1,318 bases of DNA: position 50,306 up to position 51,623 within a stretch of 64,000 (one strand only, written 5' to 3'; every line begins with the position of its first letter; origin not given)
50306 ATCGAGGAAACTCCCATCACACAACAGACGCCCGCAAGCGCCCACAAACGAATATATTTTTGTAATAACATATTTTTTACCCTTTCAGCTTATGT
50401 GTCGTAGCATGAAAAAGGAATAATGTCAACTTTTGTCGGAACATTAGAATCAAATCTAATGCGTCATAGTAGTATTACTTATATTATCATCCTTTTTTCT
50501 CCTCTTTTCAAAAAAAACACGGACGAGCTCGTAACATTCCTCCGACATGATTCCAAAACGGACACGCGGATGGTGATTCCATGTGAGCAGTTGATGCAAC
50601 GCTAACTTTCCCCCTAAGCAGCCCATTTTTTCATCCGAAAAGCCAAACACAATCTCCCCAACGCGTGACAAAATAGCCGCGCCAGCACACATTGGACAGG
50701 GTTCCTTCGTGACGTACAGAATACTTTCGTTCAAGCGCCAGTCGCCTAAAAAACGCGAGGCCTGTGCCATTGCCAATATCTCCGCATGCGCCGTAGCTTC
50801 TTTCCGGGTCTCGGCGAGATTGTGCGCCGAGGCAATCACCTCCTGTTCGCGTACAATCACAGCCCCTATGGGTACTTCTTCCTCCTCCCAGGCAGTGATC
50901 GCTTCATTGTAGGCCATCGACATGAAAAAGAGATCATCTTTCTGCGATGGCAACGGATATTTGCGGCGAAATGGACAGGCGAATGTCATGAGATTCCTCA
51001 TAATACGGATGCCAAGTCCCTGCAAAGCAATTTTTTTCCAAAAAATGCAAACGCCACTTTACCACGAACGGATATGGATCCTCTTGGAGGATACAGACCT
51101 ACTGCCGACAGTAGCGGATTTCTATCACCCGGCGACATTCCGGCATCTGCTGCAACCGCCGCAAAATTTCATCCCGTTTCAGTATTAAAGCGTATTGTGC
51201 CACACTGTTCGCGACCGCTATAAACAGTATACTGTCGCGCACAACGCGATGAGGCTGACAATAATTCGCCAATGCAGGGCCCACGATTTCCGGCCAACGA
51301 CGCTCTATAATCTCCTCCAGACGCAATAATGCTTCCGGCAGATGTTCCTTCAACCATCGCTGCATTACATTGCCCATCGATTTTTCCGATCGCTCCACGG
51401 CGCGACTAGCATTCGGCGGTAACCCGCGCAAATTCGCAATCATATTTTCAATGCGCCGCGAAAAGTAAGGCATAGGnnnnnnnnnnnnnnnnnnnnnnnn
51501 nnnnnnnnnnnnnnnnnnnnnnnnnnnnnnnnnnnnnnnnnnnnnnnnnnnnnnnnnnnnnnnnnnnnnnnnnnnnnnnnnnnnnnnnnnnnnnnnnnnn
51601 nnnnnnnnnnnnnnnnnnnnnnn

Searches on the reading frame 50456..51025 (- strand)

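Call 18: search_protein_families(library=pfam, proteins=[window:50456-51025:-], max_evalue=0.001)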
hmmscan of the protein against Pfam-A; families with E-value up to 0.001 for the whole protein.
window:50456-51025:- (189 aa): 3 families
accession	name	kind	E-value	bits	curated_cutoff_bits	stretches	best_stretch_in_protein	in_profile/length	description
PF14437.12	MafB19-deam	-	3.3e-38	131.2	27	1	31-176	3-142/142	MafB19-like deaminase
PF00383.29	dCMP_cyt_deam_1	-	3.1e-26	91.7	25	1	30-128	3-101/102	Cytidine and deoxycytidylate deaminase zinc-binding region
PF14439.12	Bd3614-deam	-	7.5e-06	26.3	38.5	1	55-152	12-110/113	Bd3614-like deaminase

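Call 91: search_protein_families(library=ncbifam, proteins=[window:50456-51025:-], max_evalue=0.00001)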
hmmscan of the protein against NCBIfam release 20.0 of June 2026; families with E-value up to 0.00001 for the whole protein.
window:50456-51025:- (189 aa): 2 families
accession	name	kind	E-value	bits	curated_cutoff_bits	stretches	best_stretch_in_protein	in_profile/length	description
NF008113.2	PRK10860.1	equivalog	3.2e-40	137.6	150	1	29-181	5-157/165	tRNA adenosine(34) deaminase TadA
TIGR00326.1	eubact_ribD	equivalog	4.6e-10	39.2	156.35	1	37-177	3-138/343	bifunctional diaminohydroxyphosphoribosylaminopyrimidine deaminase/5-amino-6-(5-phosphoribosylamino)uracil reductase RibD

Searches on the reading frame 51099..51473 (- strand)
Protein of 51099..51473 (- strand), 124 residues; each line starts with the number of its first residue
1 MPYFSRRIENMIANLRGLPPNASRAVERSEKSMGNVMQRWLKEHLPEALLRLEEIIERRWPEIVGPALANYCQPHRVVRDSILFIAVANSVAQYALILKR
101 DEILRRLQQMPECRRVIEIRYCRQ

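Call 18: search_protein_families(library=pfam, proteins=[window:51099-51473:-], max_evalue=0.001)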
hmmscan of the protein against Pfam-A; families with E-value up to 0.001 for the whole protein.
window:51099-51473:- (124 aa): 1 family
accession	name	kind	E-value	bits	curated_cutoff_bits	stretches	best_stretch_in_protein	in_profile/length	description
PF05258.17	DciA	-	8.7e-13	48.7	24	1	33-112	2-80/89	Dna[CI] antecedent, DciA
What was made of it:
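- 51099..51473 (-): dciA (124 aa), 3 nt downstream of the nrdA-like stop and probably co-transcribed. The gene order is conserved in subgroup A. Pfam PF05258 (call 18).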

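Call 91: search_protein_families(library=ncbifam, proteins=[window:51099-51473:-], max_evalue=0.00001)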
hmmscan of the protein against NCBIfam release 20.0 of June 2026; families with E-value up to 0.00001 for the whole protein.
window:51099-51473:- (124 aa): 0 families
